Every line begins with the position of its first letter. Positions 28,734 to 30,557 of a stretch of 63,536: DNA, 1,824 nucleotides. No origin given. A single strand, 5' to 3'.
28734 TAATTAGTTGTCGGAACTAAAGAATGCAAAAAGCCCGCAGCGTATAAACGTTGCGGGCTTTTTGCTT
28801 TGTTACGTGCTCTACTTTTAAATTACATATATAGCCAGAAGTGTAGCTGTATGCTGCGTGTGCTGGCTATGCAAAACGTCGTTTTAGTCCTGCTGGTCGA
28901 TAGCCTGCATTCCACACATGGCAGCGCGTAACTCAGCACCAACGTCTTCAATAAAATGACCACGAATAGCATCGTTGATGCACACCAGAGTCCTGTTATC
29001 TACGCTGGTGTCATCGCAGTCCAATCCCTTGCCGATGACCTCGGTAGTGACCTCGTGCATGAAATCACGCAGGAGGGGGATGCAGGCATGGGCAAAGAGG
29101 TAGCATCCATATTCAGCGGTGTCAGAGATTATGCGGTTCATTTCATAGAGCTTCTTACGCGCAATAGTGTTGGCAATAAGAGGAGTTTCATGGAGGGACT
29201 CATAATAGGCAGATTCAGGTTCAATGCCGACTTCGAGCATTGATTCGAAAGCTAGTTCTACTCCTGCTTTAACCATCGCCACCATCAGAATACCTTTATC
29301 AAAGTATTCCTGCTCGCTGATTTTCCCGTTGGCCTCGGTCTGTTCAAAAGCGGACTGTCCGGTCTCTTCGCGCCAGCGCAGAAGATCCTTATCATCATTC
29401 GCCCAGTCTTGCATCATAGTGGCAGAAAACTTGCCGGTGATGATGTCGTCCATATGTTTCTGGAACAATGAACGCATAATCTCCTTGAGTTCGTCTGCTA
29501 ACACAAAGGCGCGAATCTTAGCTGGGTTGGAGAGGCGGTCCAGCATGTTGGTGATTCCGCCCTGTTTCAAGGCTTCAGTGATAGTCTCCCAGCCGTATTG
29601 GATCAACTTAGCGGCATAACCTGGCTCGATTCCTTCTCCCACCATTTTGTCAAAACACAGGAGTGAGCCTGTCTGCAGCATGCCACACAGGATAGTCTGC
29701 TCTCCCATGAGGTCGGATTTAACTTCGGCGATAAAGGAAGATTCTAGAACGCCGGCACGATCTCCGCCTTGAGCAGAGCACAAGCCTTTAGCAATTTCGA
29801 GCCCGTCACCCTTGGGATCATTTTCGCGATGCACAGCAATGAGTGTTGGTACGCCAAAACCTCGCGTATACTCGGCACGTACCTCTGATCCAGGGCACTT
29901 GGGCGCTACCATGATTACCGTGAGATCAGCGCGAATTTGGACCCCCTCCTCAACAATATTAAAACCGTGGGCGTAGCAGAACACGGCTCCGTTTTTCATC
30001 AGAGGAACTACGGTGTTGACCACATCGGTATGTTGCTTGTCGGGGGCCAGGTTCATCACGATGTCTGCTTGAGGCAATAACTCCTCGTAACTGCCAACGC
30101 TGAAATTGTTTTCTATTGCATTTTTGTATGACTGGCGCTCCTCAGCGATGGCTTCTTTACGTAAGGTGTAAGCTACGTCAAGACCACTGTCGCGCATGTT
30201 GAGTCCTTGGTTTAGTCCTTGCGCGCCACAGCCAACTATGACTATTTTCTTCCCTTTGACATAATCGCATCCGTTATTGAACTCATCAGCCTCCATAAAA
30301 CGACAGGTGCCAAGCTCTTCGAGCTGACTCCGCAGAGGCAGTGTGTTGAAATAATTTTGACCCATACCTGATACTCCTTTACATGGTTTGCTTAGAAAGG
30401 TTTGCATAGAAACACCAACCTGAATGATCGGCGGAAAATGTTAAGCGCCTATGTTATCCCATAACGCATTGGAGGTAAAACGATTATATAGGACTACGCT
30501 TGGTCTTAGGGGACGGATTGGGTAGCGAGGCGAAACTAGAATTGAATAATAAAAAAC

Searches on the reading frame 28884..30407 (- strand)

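Call 82: search_protein_families(library=pfam, proteins=[window:28884-30407:-], max_evalue=0.00001)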
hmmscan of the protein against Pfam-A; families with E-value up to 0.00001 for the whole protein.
window:28884-30407:- (507 aa): 3 families
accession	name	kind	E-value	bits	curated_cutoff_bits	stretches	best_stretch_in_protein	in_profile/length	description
PF07991.19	KARI_N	-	8.2e-53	178.8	20.6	1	50-219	2-165/165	Acetohydroxy acid isomeroreductase, NADPH-binding domain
PF01450.25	KARI_C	-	2.7e-42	145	29.1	2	225-359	1-136/144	Ketol-acid reductoisomerase, C-terminal domain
PF02826.25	2-Hacid_dh_C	-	8.8e-06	25.6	25.1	0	49-143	33-123/178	D-isomer specific 2-hydroxyacid dehydrogenase, NAD binding domain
